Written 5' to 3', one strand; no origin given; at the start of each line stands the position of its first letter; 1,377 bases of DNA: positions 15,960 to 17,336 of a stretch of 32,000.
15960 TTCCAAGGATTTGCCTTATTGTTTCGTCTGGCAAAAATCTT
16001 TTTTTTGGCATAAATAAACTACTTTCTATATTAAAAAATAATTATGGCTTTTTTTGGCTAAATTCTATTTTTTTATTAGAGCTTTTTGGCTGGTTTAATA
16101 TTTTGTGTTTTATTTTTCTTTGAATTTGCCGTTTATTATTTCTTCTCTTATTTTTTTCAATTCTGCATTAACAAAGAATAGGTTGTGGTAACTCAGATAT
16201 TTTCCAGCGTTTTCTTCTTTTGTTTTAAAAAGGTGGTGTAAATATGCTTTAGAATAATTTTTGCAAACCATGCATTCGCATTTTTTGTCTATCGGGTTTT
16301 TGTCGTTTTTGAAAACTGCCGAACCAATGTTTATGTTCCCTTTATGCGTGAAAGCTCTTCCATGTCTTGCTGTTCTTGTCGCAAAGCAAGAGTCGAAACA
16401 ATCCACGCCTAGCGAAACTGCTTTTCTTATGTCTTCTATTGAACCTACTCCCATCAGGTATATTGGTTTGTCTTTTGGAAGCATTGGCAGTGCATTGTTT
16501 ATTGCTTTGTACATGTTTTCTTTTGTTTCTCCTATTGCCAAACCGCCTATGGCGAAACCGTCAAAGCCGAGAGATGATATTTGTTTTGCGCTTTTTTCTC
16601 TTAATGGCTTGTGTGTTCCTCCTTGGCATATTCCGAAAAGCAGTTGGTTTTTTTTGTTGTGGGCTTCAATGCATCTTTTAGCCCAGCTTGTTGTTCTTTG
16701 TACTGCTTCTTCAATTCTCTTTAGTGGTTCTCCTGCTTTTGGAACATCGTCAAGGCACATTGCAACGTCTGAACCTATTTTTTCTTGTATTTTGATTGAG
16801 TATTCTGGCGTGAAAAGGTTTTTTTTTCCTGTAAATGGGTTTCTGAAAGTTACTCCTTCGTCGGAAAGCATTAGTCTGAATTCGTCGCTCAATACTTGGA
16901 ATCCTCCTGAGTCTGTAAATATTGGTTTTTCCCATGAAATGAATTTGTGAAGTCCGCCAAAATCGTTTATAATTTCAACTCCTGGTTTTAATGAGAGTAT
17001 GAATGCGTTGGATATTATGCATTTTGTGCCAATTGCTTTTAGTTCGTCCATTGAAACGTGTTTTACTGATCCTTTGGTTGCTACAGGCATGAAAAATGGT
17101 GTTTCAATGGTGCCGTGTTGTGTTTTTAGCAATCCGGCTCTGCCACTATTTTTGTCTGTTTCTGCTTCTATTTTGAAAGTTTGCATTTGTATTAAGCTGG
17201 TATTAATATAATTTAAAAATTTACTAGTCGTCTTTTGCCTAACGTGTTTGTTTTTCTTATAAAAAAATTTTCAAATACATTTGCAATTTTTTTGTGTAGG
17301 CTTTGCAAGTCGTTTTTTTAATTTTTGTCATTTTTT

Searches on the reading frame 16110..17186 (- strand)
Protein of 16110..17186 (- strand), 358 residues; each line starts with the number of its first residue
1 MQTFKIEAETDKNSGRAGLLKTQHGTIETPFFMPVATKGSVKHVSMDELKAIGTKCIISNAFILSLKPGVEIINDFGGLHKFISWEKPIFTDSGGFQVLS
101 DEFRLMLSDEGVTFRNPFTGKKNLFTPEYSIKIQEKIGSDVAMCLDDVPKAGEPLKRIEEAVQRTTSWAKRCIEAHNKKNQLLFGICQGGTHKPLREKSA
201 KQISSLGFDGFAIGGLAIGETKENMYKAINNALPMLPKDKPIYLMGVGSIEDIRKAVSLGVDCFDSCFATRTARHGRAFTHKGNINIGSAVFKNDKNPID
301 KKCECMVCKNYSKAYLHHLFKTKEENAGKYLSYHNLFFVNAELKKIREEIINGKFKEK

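Call 14: find_encoding_contigs(protein=window:16110-17186:-, flank=10000, max_places=6)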
Protein window:16110-17186:- (358 aa): 3 contigs read that carry it; 2 places shown.
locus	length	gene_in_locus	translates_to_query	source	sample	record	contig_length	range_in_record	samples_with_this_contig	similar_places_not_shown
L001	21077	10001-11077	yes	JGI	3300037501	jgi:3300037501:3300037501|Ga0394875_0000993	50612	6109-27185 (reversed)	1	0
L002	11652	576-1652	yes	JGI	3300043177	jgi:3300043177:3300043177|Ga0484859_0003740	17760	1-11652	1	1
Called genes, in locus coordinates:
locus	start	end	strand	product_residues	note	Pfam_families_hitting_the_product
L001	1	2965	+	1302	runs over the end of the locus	PF02369:Big_1 (faint), PF13620:CarboxypepD_reg (faint), PF17210:SdrD_B (faint)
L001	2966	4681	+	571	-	-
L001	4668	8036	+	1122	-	-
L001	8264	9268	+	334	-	-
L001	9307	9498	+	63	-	-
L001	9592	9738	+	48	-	-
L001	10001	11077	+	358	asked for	PF01702:TGT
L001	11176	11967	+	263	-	-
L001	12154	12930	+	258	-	-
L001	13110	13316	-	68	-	-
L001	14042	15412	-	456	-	-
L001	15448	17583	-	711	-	PF00927:Transglut_C (faint)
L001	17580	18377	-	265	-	-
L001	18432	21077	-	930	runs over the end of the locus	PF17963:Big_9 (faint), PF23722:Beta-sand_DEX1 (faint), PF07610:DUF1573 (faint)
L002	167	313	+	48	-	-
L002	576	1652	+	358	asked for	PF01702:TGT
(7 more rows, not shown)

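Call 15: search_protein_families(library=pfam, proteins=[window:16110-17186:-])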
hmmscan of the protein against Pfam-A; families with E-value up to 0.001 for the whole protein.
window:16110-17186:- (358 aa): 1 family
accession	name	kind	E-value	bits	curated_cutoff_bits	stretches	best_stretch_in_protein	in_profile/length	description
PF01702.25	TGT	-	5.8e-138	460.2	26.3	1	14-357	2-346/357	Queuine tRNA-ribosyltransferase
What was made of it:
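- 16110..17186 (-): tgt, a queuine-type tRNA-guanine transglycosylase and the gene downstream of the array. Pfam PF01702, E = 5.8e-138 (call 15).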

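Call 18: find_related_loci(query=window:16110-17186:-, collection=genome_contigs, flank=10000)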
Query window:16110-17186:- (358 aa) in genome_contigs; peptide patterns used: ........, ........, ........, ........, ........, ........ (x = any residue, [..] = any of these).
153 stretches matched a pattern; 117 encode a relative of the query (tblastn E <= 1e-3); the best 80 are kept; 80 distinct loci.
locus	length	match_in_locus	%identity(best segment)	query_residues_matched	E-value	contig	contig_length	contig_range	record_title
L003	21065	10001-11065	72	1-357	3e-180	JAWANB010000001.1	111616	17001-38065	MAG: Candidatus Iainarchaeum archaeon isolate SRBZ-2_201901_bins_138 SRBZ-2_201901_bins_138_scaffold_1, whole genome sho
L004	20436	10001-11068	66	1-358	4e-160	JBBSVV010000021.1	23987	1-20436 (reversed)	MAG: archaeon isolate H32-bin002_1 H32_bin002_1_000000000021, whole genome shotgun sequence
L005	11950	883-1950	66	1-358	3e-160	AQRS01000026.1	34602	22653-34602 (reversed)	Candidatus Iainarchaeum andersonii SCGC AAA011-E11 A11E11DRAFT_contig_17_0.18_C, whole genome shotgun sequence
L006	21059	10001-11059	65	1-355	1e-158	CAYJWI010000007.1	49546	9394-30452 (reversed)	MAG TPA_asm: uncultured archaeon isolate ERP125453_co1_517 genome assembly, contig: NODE_485_length_49546_cov_10.504880,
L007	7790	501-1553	64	5-355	1e-158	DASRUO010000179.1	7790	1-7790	MAG TPA_asm: archaeon isolate SMAG_U8114 k141_628746, whole genome shotgun sequence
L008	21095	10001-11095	63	1-358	1e-157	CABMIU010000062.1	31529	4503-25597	uncultured archaeon isolate LFW-281_4 genome assembly, contig: LFW2814_8, whole genome shotgun sequence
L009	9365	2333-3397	63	1-357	1e-157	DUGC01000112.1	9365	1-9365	MAG TPA_asm: Candidatus Iainarchaeum archaeon isolate UBA10205 contig_19211, whole genome shotgun sequence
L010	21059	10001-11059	63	1-355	8e-157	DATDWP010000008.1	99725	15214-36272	MAG TPA_asm: archaeon isolate SMAG_U8115 k141_218588, whole genome shotgun sequence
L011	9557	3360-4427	65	1-358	5e-157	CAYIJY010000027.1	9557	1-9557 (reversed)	MAG TPA_asm: uncultured archaeon isolate ERP119705_co24_1056 genome assembly, contig: NODE_10357_length_9557_cov_4.62450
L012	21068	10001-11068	62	1-358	3e-156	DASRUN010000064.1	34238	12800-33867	MAG TPA_asm: archaeon isolate SMAG_U8112 k141_1565414, whole genome shotgun sequence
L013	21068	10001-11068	64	1-358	7e-156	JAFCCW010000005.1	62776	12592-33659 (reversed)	MAG: Candidatus Iainarchaeum archaeon isolate Meg19_1012_Bin_161 Meg19_1012_Bin_161_scaffold_915, whole genome shotgun s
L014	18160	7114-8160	63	1-351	6e-155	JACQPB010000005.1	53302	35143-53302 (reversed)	MAG: Candidatus Iainarchaeum archaeon isolate NC_groundwater_1296_Ag_S-0.2um_52_80 S_p2_S4_coassembly_k141_565488, whole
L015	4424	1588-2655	65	1-358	1e-158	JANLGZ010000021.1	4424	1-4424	MAG: archaeon isolate P6-4 k99_7766, whole genome shotgun sequence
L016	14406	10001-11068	63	1-358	2e-154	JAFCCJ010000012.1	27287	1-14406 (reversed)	MAG: Candidatus Iainarchaeum archaeon isolate AB_3033_Bin_152 AB_3033_Bin_152_scaffold_2299, whole genome shotgun sequen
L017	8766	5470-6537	62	1-358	3e-154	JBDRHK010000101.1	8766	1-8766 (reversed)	MAG: Candidatus Iainarchaeum archaeon isolate MEGAHIT-group-1.513 k141_8717010, whole genome shotgun sequence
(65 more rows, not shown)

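Call 34: find_homologous_proteins(query=window:16110-17186:-, max_evalue=1e-100)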
Query window:16110-17186:- (358 aa): 782 proteins with E <= 1e-100 among 8000 candidates; the best 120 are listed.
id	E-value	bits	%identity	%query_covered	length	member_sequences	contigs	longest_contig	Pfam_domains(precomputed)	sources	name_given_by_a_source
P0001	5.1e-242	820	100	100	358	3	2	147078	PF01702.26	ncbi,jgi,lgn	jgi:queuine tRNA-ribosyltransferase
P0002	2.5e-175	601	72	100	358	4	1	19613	PF01702.26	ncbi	ncbi:MAG: tRNA guanosine(34) transglycosylase Tgt [Candidatus Diapherotrites archaeon]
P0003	9.9e-166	569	66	100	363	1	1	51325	PF01702.26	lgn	-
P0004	1.2e-154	533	66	100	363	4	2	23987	PF01702.26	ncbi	ncbi:MAG: tRNA guanosine(34) transglycosylase Tgt [archaeon]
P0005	8.1e-154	530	64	98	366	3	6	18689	PF01702.26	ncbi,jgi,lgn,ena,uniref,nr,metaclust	ncbi:hypothetical protein A2118_03455 [Candidatus Kaiserbacteria bacterium GWA2_50_9]|uniref:Queuine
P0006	3.9e-153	528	64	99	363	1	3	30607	PF01702.26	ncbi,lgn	-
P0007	4.2e-153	528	64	99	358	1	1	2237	PF01702.26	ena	-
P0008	6.6e-153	527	63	100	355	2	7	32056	PF01702.26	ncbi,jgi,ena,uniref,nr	ncbi:MAG TPA: tRNA guanosine(34) transglycosylase Tgt [Candidatus Diapherotrites archaeon]|uniref:tR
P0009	7.0e-153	527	65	99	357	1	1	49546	PF01702.26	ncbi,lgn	-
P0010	5.9e-152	524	65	100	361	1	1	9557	PF01702.26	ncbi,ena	-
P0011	1.8e-151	522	63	99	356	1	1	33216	PF01702.26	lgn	-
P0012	3.2e-151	522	62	100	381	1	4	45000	PF01702.26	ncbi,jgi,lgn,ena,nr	ncbi:MAG TPA: tRNA guanosine(34) transglycosylase Tgt [archaeon]|nr:tRNA guanosine(34) transglycosyl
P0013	4.8e-151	521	63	99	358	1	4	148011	PF01702.26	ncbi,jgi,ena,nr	ncbi:MAG TPA: tRNA guanosine(34) transglycosylase Tgt [archaeon]|nr:tRNA guanosine(34) transglycosyl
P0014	1.8e-150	519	63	100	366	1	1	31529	PF01702.26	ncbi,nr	ncbi:tRNA-guanine(15) transglycosylase [uncultured archaeon]|nr:tRNA-guanine(15) transglycosylase [u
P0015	2.1e-150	519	63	100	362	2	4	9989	PF01702.26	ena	-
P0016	3.0e-150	518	63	99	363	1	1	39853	PF01702.26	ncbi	-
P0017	4.8e-150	518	63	99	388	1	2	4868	PF01702.26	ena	-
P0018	4.9e-150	518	63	100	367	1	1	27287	PF01702.26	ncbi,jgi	-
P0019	5.1e-150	518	62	100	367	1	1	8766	PF01702.26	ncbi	ncbi:MAG: tRNA guanosine(34) transglycosylase Tgt [Candidatus Diapherotrites archaeon]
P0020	4.0e-149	515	65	100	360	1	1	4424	PF01702.26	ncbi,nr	ncbi:MAG: tRNA guanosine(34) transglycosylase Tgt [archaeon]|nr:tRNA guanosine(34) transglycosylase 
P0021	4.1e-149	515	64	100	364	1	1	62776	PF01702.26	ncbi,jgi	-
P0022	1.6e-148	513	62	100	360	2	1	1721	PF01702.26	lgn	-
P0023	3.2e-148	512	63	100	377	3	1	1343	PF01702.26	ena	-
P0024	4.5e-148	511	63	96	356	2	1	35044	PF01702.26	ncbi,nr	ncbi:MAG TPA: tRNA guanosine(34) transglycosylase Tgt [archaeon]|nr:tRNA guanosine(34) transglycosyl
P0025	6.1e-148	511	62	100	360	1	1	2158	PF01702.26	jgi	-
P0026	9.3e-148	510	62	99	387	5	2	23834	PF01702.26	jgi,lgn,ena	-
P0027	6.9e-147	507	62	100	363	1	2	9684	PF01702.26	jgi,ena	-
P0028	1.2e-146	507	62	100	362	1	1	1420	PF01702.26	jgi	jgi:queuine tRNA-ribosyltransferase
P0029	1.3e-146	507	62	99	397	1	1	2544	PF01702.26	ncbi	-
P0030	1.7e-146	506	63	98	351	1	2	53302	PF01702.26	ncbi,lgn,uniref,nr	ncbi:MAG: tRNA guanosine(34) transglycosylase Tgt [Candidatus Diapherotrites archaeon]|uniref:tRNA g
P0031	3.9e-146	505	61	100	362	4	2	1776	PF01702.26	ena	-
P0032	4.1e-146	505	62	99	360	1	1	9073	PF01702.26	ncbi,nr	ncbi:MAG: tRNA guanosine(34) transglycosylase Tgt [Candidatus Diapherotrites archaeon]|nr:tRNA guano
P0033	7.0e-146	504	61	100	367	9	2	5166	PF01702.26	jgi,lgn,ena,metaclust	metaclust:\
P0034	2.2e-145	502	61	99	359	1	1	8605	PF01702.26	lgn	-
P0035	2.2e-143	496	62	99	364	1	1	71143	PF01702.26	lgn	-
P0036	9.5e-143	494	62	100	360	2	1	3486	PF01702.26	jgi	-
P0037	1.5e-142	493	61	99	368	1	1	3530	PF01702.26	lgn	-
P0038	3.3e-141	489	62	99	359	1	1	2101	PF01702.26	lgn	-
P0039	4.0e-141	488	61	99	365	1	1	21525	PF01702.26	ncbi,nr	ncbi:MAG: tRNA guanosine(34) transglycosylase Tgt [Candidatus ainarchaeum sp.]|nr:tRNA guanosine(34)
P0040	4.9e-141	488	61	99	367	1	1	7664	PF01702.26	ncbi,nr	ncbi:MAG: tRNA guanosine(34) transglycosylase Tgt [archaeon]|nr:tRNA guanosine(34) transglycosylase 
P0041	1.7e-140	486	61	100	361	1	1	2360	PF01702.26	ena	-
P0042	2.6e-140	486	61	99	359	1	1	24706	PF01702.26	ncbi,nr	ncbi:MAG: tRNA guanosine(34) transglycosylase Tgt [Candidatus Diapherotrites archaeon]|nr:tRNA guano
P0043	2.8e-140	486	58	100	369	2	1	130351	PF01702.26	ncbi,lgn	-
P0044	5.7e-140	485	61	100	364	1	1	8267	PF01702.26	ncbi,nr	ncbi:MAG: tRNA guanosine(34) transglycosylase Tgt [Candidatus ainarchaeum sp.]|nr:tRNA guanosine(34)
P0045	7.4e-140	484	60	98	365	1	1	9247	PF01702.26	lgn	-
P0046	2.6e-139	482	60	99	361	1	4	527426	PF01702.26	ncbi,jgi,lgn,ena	-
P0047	5.0e-137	475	61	97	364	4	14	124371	PF01702.26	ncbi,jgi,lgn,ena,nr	ncbi:MAG TPA: tRNA guanosine(34) transglycosylase Tgt [archaeon]|nr:tRNA guanosine(34) transglycosyl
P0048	2.9e-136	472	60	96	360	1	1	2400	PF01702.26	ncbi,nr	ncbi:MAG: tRNA guanosine(34) transglycosylase Tgt [archaeon]|nr:tRNA guanosine(34) transglycosylase 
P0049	3.4e-136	472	59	100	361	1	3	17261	PF01702.26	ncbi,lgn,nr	ncbi:MAG: tRNA guanosine(34) transglycosylase Tgt [Candidatus Diapherotrites archaeon]|nr:tRNA guano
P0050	4.0e-136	472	60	98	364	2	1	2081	PF01702.26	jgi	jgi:queuine tRNA-ribosyltransferase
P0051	2.0e-135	470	58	98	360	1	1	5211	PF01702.26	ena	-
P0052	7.8e-135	468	58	97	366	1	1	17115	PF01702.26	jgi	jgi:queuine tRNA-ribosyltransferase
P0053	3.1e-134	466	58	99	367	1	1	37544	PF01702.26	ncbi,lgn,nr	ncbi:MAG: tRNA guanosine(34) transglycosylase Tgt [Candidatus Diapherotrites archaeon]|nr:tRNA guano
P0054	3.2e-134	466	56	99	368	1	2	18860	PF01702.26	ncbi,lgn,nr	ncbi:tRNA guanosine(34) transglycosylase Tgt [Candidatus Micrarchaeota archaeon]|nr:tRNA guanosine(3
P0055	3.4e-132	459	56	100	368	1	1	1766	PF01702.26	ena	-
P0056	4.4e-132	459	57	99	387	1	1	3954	PF01702.26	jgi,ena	-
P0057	2.6e-131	456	57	98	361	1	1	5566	PF01702.26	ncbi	-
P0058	4.0e-131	456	54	99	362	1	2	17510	PF01702.26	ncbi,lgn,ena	-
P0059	5.8e-131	455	55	97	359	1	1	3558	PF01702.26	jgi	-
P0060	7.4e-131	455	57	98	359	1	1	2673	PF01702.26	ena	-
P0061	4.4e-130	452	54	100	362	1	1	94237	PF01702.26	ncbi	-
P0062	2.8e-129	449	54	99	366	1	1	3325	PF01702.26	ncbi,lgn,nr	ncbi:MAG: tRNA guanosine(34) transglycosylase Tgt [Candidatus Diapherotrites archaeon]|nr:tRNA guano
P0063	5.0e-129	449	54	99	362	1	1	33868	PF01702.26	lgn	-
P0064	1.1e-128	448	55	97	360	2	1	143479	PF01702.26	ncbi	-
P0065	7.2e-128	445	53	99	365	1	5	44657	PF01702.26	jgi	-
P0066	1.1e-127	444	56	95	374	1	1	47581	PF01702.26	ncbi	ncbi:MAG: tRNA guanosine(34) transglycosylase Tgt [Candidatus Micrarchaeota archaeon]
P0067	1.3e-127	444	58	98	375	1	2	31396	PF01702.26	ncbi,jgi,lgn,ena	-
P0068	1.3e-126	441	55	98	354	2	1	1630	PF01702.26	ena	-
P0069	1.8e-126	440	56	99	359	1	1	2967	PF01702.26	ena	-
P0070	3.5e-126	439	53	100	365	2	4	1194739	PF01702.26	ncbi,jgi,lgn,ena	-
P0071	6.4e-126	438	56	99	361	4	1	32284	PF01702.26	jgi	jgi:queuine tRNA-ribosyltransferase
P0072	7.9e-126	438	55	100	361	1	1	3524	PF01702.26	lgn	-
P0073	8.2e-126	438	57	96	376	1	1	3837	PF01702.26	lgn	-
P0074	1.7e-125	437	58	91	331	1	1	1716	PF01702.26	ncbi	-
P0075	2.8e-125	436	56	97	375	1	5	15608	PF01702.26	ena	-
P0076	3.4e-125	436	54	98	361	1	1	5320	PF01702.26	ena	-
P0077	5.4e-125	435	56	98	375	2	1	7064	PF01702.26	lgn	-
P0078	5.6e-125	435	55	98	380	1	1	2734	PF01702.26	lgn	-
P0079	2.4e-124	433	56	99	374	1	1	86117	PF01702.26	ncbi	-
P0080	3.2e-124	433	53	99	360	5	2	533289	PF01702.26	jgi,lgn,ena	-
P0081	3.3e-124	433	56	99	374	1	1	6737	PF01702.26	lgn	-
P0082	9.5e-124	431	55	99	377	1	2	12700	PF01702.26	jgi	jgi:queuine tRNA-ribosyltransferase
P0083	1.0e-123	431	55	97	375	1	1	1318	PF01702.26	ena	-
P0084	1.1e-123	431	55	97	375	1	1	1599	PF01702.26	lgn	-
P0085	1.5e-123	431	55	97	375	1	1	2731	PF01702.26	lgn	-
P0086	1.8e-123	430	55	100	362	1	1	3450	PF01702.26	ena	-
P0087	2.1e-123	430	54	99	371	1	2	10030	PF01702.26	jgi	-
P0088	3.2e-123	430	56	96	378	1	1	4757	PF01702.26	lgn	-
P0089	3.4e-123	429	56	98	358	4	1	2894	PF01702.26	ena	-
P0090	4.0e-123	429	54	97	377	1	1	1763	PF01702.26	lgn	-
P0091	8.5e-123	428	55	99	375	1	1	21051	PF01702.26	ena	-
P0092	9.4e-123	428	55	94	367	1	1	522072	PF01702.26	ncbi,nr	ncbi:MAG: tRNA guanosine(34) transglycosylase Tgt [Candidatus Diapherotrites archaeon]|nr:tRNA guano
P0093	1.1e-122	428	54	96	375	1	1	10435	PF01702.26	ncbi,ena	-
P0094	3.3e-122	426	55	98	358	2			PF01702.26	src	-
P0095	3.3e-122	426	55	98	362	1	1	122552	PF01702.26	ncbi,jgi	-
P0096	4.7e-122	426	52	99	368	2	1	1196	PF01702.26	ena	-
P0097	7.0e-122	425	55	98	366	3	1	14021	PF01702.26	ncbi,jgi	-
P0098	1.2e-121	424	55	94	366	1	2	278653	PF01702.26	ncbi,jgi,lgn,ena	-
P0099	1.6e-121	424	54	100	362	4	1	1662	PF01702.26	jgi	-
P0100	1.7e-121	424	53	97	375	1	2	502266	PF01702.26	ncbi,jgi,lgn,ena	-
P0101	2.2e-121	423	53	100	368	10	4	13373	PF01702.26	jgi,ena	-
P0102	2.3e-121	423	55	98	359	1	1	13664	PF01702.26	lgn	-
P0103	2.3e-121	423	55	98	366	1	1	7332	PF01702.26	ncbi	-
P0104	2.7e-121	423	56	98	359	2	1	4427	PF01702.26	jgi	-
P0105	3.5e-121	423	51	98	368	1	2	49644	PF01702.26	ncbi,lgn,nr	ncbi:MAG: tRNA guanosine(34) transglycosylase Tgt [Candidatus Diapherotrites archaeon]|nr:tRNA guano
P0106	6.2e-121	422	55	99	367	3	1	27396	PF01702.26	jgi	jgi:queuine tRNA-ribosyltransferase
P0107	6.4e-121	422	54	99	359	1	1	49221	PF01702.26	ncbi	-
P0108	6.9e-121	422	52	97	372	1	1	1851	PF01702.26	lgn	-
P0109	8.5e-121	422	54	98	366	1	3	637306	PF01702.26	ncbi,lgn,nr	ncbi:MAG: tRNA guanosine(34) transglycosylase Tgt [Candidatus Diapherotrites archaeon]|nr:tRNA guano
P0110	9.6e-121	421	56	97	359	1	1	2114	PF01702.26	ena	-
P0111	1.0e-120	421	54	98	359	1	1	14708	PF01702.26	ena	-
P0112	1.0e-120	421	52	100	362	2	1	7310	PF01702.26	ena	-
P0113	1.5e-120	421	55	99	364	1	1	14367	PF01702.26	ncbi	-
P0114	1.6e-120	421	54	97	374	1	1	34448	PF01702.26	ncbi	-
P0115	1.7e-120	421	54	98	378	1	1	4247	PF01702.26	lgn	-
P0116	2.1e-120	420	54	97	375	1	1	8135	PF01702.26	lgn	-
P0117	2.1e-120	420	54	98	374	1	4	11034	PF01702.26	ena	-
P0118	2.2e-120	420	54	98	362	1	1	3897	PF01702.26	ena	-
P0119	2.3e-120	420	52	98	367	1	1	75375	PF01702.26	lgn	-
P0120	2.5e-120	420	54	99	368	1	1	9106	PF01702.26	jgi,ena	-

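Call 35: list_cluster_members(proteins=[P0001])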
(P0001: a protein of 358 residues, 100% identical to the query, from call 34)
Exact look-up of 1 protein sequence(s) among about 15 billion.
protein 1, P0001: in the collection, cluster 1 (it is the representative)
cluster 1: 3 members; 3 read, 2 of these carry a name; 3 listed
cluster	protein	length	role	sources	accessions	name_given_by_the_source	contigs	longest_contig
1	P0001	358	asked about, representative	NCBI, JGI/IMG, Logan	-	queuine tRNA-ribosyltransferase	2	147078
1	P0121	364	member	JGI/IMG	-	queuine tRNA-ribosyltransferase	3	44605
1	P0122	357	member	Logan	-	-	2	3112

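Call 36: find_encoding_contigs(protein=P0121, flank=10000, max_places=6)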
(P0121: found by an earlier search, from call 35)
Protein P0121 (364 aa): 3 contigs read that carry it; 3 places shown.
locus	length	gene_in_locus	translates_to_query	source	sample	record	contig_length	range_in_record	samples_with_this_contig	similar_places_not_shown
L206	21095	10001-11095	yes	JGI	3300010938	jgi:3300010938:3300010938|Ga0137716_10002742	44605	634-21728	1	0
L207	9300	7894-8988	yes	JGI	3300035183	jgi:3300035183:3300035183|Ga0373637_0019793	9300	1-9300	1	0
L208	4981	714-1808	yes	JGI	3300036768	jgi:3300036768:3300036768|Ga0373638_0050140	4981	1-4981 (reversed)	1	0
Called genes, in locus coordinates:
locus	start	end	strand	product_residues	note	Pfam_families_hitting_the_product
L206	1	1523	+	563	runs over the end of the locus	-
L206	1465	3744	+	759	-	-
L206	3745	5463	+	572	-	-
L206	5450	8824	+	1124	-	-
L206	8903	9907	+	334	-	-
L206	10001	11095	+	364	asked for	PF01702:TGT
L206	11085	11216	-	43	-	-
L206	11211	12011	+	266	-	-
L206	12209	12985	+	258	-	-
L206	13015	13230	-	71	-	-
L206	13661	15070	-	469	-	-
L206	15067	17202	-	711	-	PF10633:NPCBM_assoc (faint)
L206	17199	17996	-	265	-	-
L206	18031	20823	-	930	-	PF17963:Big_9 (faint), PF23722:Beta-sand_DEX1 (faint)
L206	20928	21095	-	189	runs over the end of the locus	PF12844:HTH_19, PF13560:HTH_31 (weak), PF01381:HTH_3, PF00571:CBS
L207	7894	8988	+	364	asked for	PF01702:TGT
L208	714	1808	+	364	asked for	PF01702:TGT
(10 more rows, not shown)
